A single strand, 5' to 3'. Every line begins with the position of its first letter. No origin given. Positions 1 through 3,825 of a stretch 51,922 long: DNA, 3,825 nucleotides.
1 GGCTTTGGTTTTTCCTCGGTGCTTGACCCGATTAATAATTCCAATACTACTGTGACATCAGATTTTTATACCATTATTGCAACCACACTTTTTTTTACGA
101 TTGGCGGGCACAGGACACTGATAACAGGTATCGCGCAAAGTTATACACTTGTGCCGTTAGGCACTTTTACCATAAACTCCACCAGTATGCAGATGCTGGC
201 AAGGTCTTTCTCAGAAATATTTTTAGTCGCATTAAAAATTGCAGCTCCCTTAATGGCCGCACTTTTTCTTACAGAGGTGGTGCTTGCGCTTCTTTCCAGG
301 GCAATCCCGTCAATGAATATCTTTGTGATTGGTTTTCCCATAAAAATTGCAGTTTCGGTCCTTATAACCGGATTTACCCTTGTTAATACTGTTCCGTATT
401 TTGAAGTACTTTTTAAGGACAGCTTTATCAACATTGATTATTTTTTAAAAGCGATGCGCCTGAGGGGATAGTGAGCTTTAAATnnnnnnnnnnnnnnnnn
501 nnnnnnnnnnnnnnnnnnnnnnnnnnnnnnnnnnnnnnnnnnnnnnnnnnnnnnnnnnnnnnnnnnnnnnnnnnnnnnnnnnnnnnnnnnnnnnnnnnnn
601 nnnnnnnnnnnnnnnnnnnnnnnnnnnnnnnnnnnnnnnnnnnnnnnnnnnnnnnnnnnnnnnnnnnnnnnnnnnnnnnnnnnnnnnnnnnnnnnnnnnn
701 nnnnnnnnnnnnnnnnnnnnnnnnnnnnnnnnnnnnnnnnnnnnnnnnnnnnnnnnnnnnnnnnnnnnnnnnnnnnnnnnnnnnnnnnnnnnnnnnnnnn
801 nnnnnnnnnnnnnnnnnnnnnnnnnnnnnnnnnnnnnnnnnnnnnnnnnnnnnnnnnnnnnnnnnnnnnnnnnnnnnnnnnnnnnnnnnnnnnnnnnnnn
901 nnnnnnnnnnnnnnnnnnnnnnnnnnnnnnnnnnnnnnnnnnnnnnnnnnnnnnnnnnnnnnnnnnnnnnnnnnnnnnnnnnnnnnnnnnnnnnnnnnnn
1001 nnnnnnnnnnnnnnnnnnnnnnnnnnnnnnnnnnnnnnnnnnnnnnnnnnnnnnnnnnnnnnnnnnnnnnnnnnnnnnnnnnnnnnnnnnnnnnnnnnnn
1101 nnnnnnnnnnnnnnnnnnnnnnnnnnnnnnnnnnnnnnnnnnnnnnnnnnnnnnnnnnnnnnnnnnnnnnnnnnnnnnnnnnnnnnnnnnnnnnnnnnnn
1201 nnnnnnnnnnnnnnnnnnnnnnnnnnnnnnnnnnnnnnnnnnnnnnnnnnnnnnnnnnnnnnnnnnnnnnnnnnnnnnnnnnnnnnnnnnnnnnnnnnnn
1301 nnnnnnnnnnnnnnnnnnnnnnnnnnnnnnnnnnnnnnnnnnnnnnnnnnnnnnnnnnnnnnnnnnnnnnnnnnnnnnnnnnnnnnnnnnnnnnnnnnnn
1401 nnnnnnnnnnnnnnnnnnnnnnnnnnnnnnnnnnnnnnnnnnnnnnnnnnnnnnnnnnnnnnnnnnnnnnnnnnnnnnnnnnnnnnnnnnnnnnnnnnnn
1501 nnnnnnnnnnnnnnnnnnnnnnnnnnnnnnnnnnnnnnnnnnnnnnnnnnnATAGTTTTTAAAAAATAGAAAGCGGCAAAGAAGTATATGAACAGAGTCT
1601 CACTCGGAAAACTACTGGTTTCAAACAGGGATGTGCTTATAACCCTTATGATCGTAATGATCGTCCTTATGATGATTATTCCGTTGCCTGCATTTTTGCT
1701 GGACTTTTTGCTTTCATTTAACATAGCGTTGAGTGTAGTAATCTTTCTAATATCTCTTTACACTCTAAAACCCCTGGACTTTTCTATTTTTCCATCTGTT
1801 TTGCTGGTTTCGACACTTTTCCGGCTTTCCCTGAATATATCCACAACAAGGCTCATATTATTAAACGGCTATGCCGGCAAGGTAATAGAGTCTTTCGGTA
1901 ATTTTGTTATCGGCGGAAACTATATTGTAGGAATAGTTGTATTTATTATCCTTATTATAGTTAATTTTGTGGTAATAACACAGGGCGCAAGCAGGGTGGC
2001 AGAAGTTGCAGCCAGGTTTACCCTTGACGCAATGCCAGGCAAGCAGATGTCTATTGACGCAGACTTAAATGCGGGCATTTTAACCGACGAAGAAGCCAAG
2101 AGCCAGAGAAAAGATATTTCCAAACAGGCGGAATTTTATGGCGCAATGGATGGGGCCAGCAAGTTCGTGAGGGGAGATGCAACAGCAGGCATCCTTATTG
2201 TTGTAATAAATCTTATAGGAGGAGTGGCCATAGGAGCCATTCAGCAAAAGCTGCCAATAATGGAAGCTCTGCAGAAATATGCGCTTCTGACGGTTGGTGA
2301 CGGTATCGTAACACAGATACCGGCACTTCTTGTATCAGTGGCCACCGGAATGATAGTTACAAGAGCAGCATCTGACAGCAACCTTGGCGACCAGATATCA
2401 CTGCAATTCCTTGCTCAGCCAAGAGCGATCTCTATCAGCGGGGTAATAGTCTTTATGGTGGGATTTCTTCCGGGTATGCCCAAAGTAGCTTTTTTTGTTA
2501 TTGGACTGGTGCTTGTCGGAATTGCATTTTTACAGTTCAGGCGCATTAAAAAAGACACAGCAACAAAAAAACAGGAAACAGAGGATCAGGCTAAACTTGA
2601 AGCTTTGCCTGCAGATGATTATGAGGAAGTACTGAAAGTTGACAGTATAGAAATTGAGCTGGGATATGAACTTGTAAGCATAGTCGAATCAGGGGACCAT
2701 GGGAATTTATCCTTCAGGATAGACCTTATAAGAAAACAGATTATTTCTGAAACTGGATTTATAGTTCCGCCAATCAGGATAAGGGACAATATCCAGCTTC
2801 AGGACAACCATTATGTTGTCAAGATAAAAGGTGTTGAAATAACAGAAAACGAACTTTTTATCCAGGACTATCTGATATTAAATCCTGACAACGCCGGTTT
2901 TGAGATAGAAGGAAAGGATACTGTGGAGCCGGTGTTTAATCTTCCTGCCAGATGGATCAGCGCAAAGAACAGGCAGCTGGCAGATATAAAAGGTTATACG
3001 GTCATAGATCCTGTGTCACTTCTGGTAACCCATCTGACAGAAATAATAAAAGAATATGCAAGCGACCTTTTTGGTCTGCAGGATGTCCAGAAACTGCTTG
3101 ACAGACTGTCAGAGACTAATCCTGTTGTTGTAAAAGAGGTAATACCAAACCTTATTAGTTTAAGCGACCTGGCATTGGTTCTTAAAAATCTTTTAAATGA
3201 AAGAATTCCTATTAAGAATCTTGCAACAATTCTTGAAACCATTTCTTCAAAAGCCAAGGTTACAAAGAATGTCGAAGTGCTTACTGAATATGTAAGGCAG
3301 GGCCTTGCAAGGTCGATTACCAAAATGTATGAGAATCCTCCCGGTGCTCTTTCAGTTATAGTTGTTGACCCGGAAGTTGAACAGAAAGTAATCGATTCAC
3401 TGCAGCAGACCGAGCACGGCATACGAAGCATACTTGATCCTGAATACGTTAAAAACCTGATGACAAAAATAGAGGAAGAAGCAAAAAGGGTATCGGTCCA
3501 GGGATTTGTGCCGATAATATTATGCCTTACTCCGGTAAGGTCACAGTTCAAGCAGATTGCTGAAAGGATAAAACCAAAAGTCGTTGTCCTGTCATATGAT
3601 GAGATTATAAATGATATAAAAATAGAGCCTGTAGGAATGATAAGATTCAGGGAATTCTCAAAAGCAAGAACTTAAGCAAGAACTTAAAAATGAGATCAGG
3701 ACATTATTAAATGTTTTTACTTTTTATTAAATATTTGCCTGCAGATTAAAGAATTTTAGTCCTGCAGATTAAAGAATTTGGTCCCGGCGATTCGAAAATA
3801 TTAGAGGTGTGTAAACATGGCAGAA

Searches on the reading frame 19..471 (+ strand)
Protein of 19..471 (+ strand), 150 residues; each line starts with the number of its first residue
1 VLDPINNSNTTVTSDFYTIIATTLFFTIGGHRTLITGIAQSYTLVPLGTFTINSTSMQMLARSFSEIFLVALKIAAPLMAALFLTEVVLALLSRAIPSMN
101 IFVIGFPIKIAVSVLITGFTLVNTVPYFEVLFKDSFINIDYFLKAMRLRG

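Call 4: search_protein_families(library=pfam, proteins=[window:19-471:+])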
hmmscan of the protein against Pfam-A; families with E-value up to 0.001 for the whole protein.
window:19-471:+ (150 aa): 1 family
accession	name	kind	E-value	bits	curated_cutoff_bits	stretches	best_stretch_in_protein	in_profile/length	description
PF01311.25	Bac_export_1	-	2.3e-37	129.3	27.8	1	1-133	99-228/230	Bacterial export proteins, family 1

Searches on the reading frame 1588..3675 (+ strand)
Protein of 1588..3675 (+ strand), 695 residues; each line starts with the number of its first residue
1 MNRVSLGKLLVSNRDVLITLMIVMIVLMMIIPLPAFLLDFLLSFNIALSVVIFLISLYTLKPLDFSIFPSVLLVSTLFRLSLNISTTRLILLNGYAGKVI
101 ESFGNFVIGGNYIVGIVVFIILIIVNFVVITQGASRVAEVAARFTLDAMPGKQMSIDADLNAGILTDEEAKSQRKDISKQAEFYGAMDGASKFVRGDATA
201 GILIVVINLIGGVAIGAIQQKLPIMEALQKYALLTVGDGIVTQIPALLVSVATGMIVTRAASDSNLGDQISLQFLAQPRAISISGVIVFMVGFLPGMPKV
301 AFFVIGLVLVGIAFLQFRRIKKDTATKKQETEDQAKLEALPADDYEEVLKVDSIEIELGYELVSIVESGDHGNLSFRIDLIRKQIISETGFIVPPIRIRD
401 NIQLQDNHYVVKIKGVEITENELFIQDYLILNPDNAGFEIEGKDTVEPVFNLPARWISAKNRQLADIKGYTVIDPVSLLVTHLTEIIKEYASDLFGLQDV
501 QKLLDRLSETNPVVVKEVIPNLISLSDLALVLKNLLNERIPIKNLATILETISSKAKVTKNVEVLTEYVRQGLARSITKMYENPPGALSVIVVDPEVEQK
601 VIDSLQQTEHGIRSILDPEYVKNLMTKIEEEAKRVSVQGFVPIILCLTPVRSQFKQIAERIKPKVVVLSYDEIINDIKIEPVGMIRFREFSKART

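Call 4: search_protein_families(library=pfam, proteins=[window:1588-3675:+])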
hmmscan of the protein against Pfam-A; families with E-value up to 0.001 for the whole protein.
window:1588-3675:+ (695 aa): 1 family
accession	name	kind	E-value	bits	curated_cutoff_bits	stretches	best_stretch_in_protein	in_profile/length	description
PF00771.25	FHIPEP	-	2.9e-259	862.5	29.1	1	25-677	1-656/657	FHIPEP family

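Call 68: find_homologous_proteins(query=window:1588-3675:+, max_evalue=1e-50)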
Query window:1588-3675:+ (695 aa): 8000 proteins with E <= 1e-50 among 8000 candidates; the best 120 are listed.
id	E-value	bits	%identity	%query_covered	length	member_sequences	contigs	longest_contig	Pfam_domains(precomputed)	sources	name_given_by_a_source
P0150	0.0e+0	1395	94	100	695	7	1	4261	PF00771.26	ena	-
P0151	0.0e+0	1238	81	100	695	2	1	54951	PF00771.26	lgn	-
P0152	0.0e+0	1234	80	100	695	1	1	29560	PF00771.26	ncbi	-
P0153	0.0e+0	1234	80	100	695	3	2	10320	PF00771.26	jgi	jgi:flagellar biosynthesis protein FlhA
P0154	0.0e+0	1048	68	98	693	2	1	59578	PF00771.26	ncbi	-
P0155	0.0e+0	1037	70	99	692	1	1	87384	PF00771.26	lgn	-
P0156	0.0e+0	1013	66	99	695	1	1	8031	PF00771.26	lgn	-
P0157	0.0e+0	1012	67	98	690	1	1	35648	PF00771.26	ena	-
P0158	1.2e-295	1000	67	98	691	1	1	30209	PF00771.26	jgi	jgi:flagellar biosynthesis protein FlhA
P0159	1.4e-295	1000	67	98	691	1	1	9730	PF00771.26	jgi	jgi:flagellar biosynthesis protein FlhA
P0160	6.5e-295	998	66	97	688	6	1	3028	PF00771.26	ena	-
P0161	1.5e-294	997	65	98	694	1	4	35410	PF00771.26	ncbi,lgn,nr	ncbi:MAG: flagellar biosynthesis protein FlhA [Actinomycetota bacterium]|nr:flagellar biosynthesis p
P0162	1.5e-294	997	65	98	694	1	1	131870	PF00771.26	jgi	-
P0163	1.9e-294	996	67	98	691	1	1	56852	PF00771.26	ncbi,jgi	-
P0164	5.6e-294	995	65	98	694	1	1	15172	PF00771.26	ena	-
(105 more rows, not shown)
